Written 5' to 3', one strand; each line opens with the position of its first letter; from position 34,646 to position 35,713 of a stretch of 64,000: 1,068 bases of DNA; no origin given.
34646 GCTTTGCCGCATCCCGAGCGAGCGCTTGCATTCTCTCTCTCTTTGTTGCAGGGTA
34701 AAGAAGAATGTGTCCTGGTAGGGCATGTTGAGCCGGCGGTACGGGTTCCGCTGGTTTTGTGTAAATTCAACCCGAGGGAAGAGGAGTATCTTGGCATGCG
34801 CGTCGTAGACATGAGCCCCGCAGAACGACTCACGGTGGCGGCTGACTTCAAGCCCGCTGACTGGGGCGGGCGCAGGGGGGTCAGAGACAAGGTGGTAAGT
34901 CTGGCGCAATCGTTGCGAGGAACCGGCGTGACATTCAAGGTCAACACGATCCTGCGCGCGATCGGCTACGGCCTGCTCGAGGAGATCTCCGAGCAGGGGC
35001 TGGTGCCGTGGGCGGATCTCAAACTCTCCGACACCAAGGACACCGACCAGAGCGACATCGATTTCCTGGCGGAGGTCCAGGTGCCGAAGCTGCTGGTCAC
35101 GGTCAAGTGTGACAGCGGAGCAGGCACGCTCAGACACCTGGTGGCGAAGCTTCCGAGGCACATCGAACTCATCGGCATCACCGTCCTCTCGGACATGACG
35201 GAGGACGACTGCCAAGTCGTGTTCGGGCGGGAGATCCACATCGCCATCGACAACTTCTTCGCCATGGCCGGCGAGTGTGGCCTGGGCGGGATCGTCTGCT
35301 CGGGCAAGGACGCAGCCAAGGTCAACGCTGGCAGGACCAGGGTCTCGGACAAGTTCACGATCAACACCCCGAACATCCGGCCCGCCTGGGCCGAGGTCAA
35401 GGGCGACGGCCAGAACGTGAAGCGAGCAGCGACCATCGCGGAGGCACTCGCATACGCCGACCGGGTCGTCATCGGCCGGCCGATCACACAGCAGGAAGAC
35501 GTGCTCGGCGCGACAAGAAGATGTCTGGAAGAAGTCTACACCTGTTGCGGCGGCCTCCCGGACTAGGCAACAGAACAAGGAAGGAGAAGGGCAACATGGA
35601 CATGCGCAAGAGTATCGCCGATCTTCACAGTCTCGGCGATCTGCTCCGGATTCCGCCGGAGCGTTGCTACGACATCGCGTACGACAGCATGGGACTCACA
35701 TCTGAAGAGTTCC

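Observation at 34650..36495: High-GC two-gene island encoding OMP-decarboxylase-like and orotate-PRTase-like proteins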

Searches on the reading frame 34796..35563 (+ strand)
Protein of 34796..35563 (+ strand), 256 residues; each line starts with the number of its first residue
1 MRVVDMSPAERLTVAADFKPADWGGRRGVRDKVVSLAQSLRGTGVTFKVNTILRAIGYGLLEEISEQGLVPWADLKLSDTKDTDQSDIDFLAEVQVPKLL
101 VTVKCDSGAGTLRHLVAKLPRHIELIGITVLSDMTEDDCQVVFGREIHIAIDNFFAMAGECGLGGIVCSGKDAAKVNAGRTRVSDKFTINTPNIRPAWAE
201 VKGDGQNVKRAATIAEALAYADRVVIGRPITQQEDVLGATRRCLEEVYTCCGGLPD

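Call 7: search_protein_families(library=pfam, proteins=[window:34796-35563:+], max_evalue=1)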
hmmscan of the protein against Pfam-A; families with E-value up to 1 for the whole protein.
window:34796-35563:+ (256 aa): 1 family
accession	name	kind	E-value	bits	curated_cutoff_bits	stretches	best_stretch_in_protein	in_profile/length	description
PF00215.30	OMPdecase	-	2.4e-18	67.3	27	1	11-242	2-220/221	Orotidine 5'-phosphate decarboxylase / HUMPS family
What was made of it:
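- On OMP decarboxylase (PyrF): The Pfam PF00215 threshold is met (67.3 bits against 27, call 7).
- Pfam OMPdecase scores 67 bits against a cut-off of 27 (call 7).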

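Call 8: search_protein_families(library=ncbifam, proteins=[window:34796-35563:+], max_evalue=1)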
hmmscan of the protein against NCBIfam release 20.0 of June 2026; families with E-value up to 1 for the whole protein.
window:34796-35563:+ (256 aa): 4 families
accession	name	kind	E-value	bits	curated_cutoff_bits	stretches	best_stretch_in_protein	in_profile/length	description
NF001273.0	PRK00230.1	equivalog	4.1e-27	95.1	193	1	31-247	17-229/233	orotidine-5'-phosphate decarboxylase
TIGR01740.1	pyrF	equivalog_domain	4.6e-17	62.4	92.3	1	31-240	11-212/216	orotidine-5'-phosphate decarboxylase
NF010386.0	PRK13813.1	equivalog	1.7e-15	57.2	208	1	30-247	16-213/216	orotidine 5'-phosphate decarboxylase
NF003779.0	PRK05370.1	equivalog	0.15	10.8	657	1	40-92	125-177/448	argininosuccinate synthase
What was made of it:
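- On OMP decarboxylase (PyrF): The NCBIfam equivalog cut-offs are not met (NF001273: 95.1 against 193; TIGR01740: 62.4 against 92.3, call 8).
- Closest known: Orotidine-5'-phosphate decarboxylase, type 1. Different: Scores below both NCBIfam equivalog cut-offs (call 8).
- NCBIfam returns only PyrF models plus one negligible argininosuccinate-synthase hit (E 0.15, 10.8 bits) (call 8). The PRTase is far from the curated PyrE models (call 8).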

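Call 14: search_solved_structures(query=window:34796-35563:+, max_evalue=0.01, show_alignments=2)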
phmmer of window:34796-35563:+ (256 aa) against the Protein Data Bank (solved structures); distinct sequences matched with E-value up to 0.01: 10.
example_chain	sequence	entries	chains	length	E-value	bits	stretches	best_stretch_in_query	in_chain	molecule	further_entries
8dop_A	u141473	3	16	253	1.1e-12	51.5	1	30-238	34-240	2,3-diketo-5-methylthiopentyl-1-phosphate enolase-phosphatase | Orotidine 5'-phosphate decarboxylase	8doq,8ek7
8cso_A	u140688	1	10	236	3e-12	50.1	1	30-244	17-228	Orotidine 5'-phosphate decarboxylase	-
3ru6_A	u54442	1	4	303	5.1e-12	49.4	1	30-247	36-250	Orotidine 5'-phosphate decarboxylase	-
3tr2_A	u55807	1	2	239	1.1e-11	48.3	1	48-242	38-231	Orotidine 5'-phosphate decarboxylase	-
3ldv_A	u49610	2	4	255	1.3e-11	48.1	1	55-233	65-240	Orotidine 5'-phosphate decarboxylase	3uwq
1eix_A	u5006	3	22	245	3.1e-11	46.8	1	54-236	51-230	OROTIDINE 5'-MONOPHOSPHATE DECARBOXYLASE | OROTIDINE 5'-PHOSPHATE DECARBOXYLASE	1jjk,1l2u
27hh_A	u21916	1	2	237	4.4e-08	36.5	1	58-235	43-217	Orotidine 5'-phosphate decarboxylase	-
3tfx_A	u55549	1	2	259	3.1e-07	33.7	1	55-239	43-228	Orotidine 5'-phosphate decarboxylase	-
2yyt_A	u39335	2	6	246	6.6e-07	32.6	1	40-242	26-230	Orotidine 5'-phosphate decarboxylase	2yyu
1dbt_A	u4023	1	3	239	2.7e-05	27.3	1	57-240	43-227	OROTIDINE 5'-PHOSPHATE DECARBOXYLASE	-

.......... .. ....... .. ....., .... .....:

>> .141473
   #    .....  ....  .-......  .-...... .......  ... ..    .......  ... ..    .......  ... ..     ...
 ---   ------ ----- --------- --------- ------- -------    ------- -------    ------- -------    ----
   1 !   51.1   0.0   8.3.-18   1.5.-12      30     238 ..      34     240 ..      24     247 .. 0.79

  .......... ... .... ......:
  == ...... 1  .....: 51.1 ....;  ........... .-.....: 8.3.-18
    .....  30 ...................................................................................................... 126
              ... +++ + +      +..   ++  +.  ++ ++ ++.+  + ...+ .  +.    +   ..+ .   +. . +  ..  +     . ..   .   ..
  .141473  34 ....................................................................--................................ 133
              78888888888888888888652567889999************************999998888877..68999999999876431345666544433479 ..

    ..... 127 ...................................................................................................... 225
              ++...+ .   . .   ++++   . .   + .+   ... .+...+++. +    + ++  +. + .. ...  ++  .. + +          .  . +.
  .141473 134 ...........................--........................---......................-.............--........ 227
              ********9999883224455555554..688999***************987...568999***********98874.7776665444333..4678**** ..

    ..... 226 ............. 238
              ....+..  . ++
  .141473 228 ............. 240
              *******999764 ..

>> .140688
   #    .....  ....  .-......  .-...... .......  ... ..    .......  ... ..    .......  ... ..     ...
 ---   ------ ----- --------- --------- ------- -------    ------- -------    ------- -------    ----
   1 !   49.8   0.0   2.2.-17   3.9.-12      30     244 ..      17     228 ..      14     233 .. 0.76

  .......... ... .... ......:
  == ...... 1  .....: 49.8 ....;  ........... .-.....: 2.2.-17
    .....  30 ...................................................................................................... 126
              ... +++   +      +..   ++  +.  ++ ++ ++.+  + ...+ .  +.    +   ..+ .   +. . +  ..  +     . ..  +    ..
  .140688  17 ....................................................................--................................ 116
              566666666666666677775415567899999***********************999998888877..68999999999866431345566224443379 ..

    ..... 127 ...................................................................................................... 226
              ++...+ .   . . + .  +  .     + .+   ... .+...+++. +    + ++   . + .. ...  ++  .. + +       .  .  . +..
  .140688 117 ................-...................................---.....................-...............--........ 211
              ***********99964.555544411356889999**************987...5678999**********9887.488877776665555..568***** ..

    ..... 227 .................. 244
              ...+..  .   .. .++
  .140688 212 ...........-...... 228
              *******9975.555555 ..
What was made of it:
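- All 10 PDB sequence hits are OMP decarboxylases (call 14).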

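Call 15: find_homologous_proteins(query=window:34796-35563:+)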
Query window:34796-35563:+ (256 aa): 68 proteins with E <= 0.001 among 1323 candidates.
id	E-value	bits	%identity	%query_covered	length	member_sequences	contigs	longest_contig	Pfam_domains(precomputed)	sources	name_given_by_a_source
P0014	1.4e-166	570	100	100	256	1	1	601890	PF00215.31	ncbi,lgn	-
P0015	5.4e-50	189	45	96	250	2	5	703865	PF00215.31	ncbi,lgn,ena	-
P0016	6.8e-48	182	46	96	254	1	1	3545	PF00215.31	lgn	-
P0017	1.8e-47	180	43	95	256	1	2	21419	PF00215.31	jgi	-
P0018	3.3e-47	179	45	95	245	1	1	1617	PF00215.31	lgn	-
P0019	2.6e-46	177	45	95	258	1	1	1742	PF00215.31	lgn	-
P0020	7.2e-45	172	45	95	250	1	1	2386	PF00215.31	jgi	-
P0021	1.0e-44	171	43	95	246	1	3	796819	PF00215.31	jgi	jgi:orotidine-5'-phosphate decarboxylase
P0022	2.3e-44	170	43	96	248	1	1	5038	PF00215.31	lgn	-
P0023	2.2e-42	164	39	95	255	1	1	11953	PF00215.31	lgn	-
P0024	3.9e-42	163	39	98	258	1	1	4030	PF00215.31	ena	-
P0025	4.5e-42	163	43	95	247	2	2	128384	PF00215.31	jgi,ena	-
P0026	1.1e-41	161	44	88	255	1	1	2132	PF00215.31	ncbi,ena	-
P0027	3.1e-41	160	42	95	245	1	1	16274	PF00215.31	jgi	jgi:orotidine-5'-phosphate decarboxylase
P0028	8.0e-41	159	42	95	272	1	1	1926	PF00215.31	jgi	jgi:orotidine-5'-phosphate decarboxylase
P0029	1.8e-40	157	42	93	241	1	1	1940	PF00215.31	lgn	-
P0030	3.1e-39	153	40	95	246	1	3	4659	PF00215.31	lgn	-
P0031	3.2e-37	147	39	93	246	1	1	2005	PF00215.31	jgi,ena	-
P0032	2.9e-35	140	41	95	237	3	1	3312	PF00215.31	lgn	-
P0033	1.5e-23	102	34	93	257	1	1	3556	PF00215.31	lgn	-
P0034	1.5e-14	72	35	71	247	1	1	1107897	PF00215.31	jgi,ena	-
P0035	4.1e-12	65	41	45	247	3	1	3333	PF00215.31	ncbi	-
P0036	1.3e-11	63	30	84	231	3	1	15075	PF00215.31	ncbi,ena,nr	ncbi:MAG: orotidine-5'-phosphate decarboxylase [Gammaproteobacteria bacterium]|nr:orotidine-5'-phosp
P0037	3.0e-11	62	29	94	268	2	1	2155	PF00215.31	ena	-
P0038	8.4e-11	60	32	68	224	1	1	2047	PF00215.31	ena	-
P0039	2.5e-10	59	33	79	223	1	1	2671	PF00215.31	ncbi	-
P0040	6.5e-10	57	30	75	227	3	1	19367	PF00215.31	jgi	jgi:orotidine-5'-phosphate decarboxylase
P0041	1.9e-8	52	31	80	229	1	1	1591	PF00215.31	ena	-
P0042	2.0e-8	52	30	82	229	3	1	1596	PF00215.31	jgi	jgi:orotidine-5'-phosphate decarboxylase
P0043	1.3e-7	50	30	82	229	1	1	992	PF00215.31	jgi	jgi:orotidine-5'-phosphate decarboxylase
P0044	1.6e-7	49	33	67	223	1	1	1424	PF00215.31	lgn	-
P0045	4.8e-7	48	32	64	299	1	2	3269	PF00215.31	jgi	jgi:orotidine-5'-phosphate decarboxylase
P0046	5.1e-7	48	32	69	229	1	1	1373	PF00215.31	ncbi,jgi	jgi:orotidine-5'-phosphate decarboxylase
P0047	7.6e-7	47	29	84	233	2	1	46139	PF00215.31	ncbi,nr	ncbi:MAG: orotidine-5'-phosphate decarboxylase [Actinomycetia bacterium]|nr:orotidine-5'-phosphate d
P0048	9.9e-7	47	30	75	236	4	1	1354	PF00215.31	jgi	jgi:orotidine-5'-phosphate decarboxylase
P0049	1.4e-6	46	29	86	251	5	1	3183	PF00215.31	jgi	jgi:orotidine-5'-phosphate decarboxylase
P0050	2.2e-6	46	29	86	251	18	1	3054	PF00215.31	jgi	jgi:orotidine-5'-phosphate decarboxylase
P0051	4.6e-6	45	29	86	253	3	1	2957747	PF00215.31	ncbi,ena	-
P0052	6.5e-6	44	30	86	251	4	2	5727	PF00215.31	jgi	jgi:orotidine-5'-phosphate decarboxylase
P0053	7.0e-6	44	30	95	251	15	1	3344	PF00215.31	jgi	jgi:orotidine-5'-phosphate decarboxylase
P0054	8.3e-6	44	27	95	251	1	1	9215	PF00215.31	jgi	jgi:orotidine-5'-phosphate decarboxylase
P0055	9.1e-6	44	37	48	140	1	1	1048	PF00215.31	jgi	jgi:orotidine-5'-phosphate decarboxylase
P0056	1.2e-5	43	30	86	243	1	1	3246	PF00215.31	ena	-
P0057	1.3e-5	43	29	86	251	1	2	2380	PF00215.31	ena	-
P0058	1.7e-5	43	30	86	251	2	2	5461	PF00215.31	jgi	jgi:orotidine-5'-phosphate decarboxylase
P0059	1.8e-5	43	31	85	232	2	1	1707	PF00215.31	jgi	-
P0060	2.0e-5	43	30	86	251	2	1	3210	PF00215.31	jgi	jgi:orotidine-5'-phosphate decarboxylase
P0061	2.5e-5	42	29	86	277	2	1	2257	PF00215.31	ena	-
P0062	6.8e-5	41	30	86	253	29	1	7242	PF00215.31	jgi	jgi:orotidine-5'-phosphate decarboxylase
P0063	7.7e-5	41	28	86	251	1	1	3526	PF00215.31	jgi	jgi:orotidine-5'-phosphate decarboxylase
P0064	8.2e-5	41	29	86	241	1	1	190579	PF00215.31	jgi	jgi:orotidine-5'-phosphate decarboxylase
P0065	1.1e-4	40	29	95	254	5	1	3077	PF00215.31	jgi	jgi:orotidine-5'-phosphate decarboxylase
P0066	1.1e-4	40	30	86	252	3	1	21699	PF00215.31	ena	-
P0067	1.2e-4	40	30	86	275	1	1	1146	PF00215.31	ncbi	-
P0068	1.7e-4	40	28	85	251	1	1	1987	PF00215.31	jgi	jgi:orotidine-5'-phosphate decarboxylase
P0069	1.8e-4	39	30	86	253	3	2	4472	PF00215.31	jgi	-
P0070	2.5e-4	39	29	85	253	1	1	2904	PF00215.31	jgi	jgi:orotidine-5'-phosphate decarboxylase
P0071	2.6e-4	39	30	84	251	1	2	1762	PF00215.31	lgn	-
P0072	3.0e-4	39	29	84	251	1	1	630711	PF00215.31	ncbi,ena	-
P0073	5.5e-4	38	28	86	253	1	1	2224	PF00215.31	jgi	jgi:orotidine-5'-phosphate decarboxylase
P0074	7.0e-4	38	27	95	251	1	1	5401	PF00215.31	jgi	jgi:orotidine-5'-phosphate decarboxylase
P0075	7.1e-4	38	29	86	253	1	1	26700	PF00215.31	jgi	jgi:orotidine-5'-phosphate decarboxylase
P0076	7.1e-4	38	27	85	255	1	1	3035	PF00215.31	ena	-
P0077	8.2e-4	37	29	85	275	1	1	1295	PF00215.31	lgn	-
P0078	8.3e-4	37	30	86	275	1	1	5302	PF00215.31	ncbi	-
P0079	8.5e-4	37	33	64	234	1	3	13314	PF00215.31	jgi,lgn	jgi:orotidine-5'-phosphate decarboxylase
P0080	9.4e-4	37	29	86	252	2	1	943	PF00215.31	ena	-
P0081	9.7e-4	37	29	85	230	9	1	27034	PF00215.31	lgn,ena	-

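Call 17: find_encoding_contigs(protein=P0014, flank=10000, max_places=4)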
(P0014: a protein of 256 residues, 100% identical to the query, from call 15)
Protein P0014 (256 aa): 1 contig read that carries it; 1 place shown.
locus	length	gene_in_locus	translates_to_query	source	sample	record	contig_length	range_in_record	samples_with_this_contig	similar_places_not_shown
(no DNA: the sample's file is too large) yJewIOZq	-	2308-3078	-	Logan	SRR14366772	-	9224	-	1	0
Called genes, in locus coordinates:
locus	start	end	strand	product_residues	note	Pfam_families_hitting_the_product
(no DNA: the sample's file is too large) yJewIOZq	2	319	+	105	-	?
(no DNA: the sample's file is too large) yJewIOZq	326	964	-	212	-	PF00588:SpoU_methylase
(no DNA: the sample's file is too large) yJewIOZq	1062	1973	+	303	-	PF00892:EamA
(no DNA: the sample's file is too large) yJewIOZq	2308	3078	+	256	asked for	PF00215:OMPdecase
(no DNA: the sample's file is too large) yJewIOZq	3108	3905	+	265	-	-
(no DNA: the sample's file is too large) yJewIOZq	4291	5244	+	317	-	PF18915:DUF5667 (weak)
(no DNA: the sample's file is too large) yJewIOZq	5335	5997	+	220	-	-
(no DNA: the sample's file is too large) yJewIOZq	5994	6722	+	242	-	PF08713:DNA_alkylation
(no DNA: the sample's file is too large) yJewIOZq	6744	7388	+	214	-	-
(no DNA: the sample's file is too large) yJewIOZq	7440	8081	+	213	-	PF13462:Thioredoxin_4, PF01323:DSBA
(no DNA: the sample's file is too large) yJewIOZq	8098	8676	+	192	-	PF00293:NUDIX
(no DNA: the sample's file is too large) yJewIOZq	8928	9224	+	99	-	?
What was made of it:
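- A Logan contig of 9.2 kb carries SpoU-EamA-OMPdecase-PRTase-DUF5667 and following genes, with identical proteins (call 17).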

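Call 18: find_encoding_contigs(protein=P0015, flank=10000, max_places=4)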
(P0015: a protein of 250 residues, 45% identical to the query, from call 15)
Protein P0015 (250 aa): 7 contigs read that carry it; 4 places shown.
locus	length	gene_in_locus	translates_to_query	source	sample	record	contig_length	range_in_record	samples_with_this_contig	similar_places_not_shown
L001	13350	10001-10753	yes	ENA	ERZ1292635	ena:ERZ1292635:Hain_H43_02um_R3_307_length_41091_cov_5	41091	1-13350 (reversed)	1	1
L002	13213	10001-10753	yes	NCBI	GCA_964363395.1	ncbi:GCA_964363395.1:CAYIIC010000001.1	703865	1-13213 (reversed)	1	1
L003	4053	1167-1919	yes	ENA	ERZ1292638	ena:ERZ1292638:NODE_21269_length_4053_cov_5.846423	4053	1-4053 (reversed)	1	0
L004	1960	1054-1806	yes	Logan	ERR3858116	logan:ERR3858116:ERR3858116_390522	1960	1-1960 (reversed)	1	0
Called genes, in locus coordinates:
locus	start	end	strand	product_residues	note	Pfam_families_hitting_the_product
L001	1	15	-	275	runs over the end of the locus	PF00932:LTD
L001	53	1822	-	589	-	PF10412:TrwB_AAD_bind (weak)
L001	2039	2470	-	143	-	-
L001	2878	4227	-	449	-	PF13200:DUF4015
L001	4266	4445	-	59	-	-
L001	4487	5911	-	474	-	PF01225:Mur_ligase, PF08245:Mur_ligase_M, PF02875:Mur_ligase_C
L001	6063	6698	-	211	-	-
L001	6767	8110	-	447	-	PF21799:MurD-like_N (weak), PF08245:Mur_ligase_M, PF02875:Mur_ligase_C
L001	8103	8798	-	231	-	PF00483:NTP_transferase, PF01128:IspD (faint), PF12804:NTP_transf_3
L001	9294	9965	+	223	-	PF00156:Pribosyltran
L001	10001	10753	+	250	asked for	PF00215:OMPdecase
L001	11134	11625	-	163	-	PF01464:SLT (weak)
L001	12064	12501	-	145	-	PF00961:LAGLIDADG_1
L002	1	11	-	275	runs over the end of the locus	PF00932:LTD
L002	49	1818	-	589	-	PF10412:TrwB_AAD_bind (weak)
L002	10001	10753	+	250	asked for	PF00215:OMPdecase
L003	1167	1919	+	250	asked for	PF00215:OMPdecase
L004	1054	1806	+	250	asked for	PF00215:OMPdecase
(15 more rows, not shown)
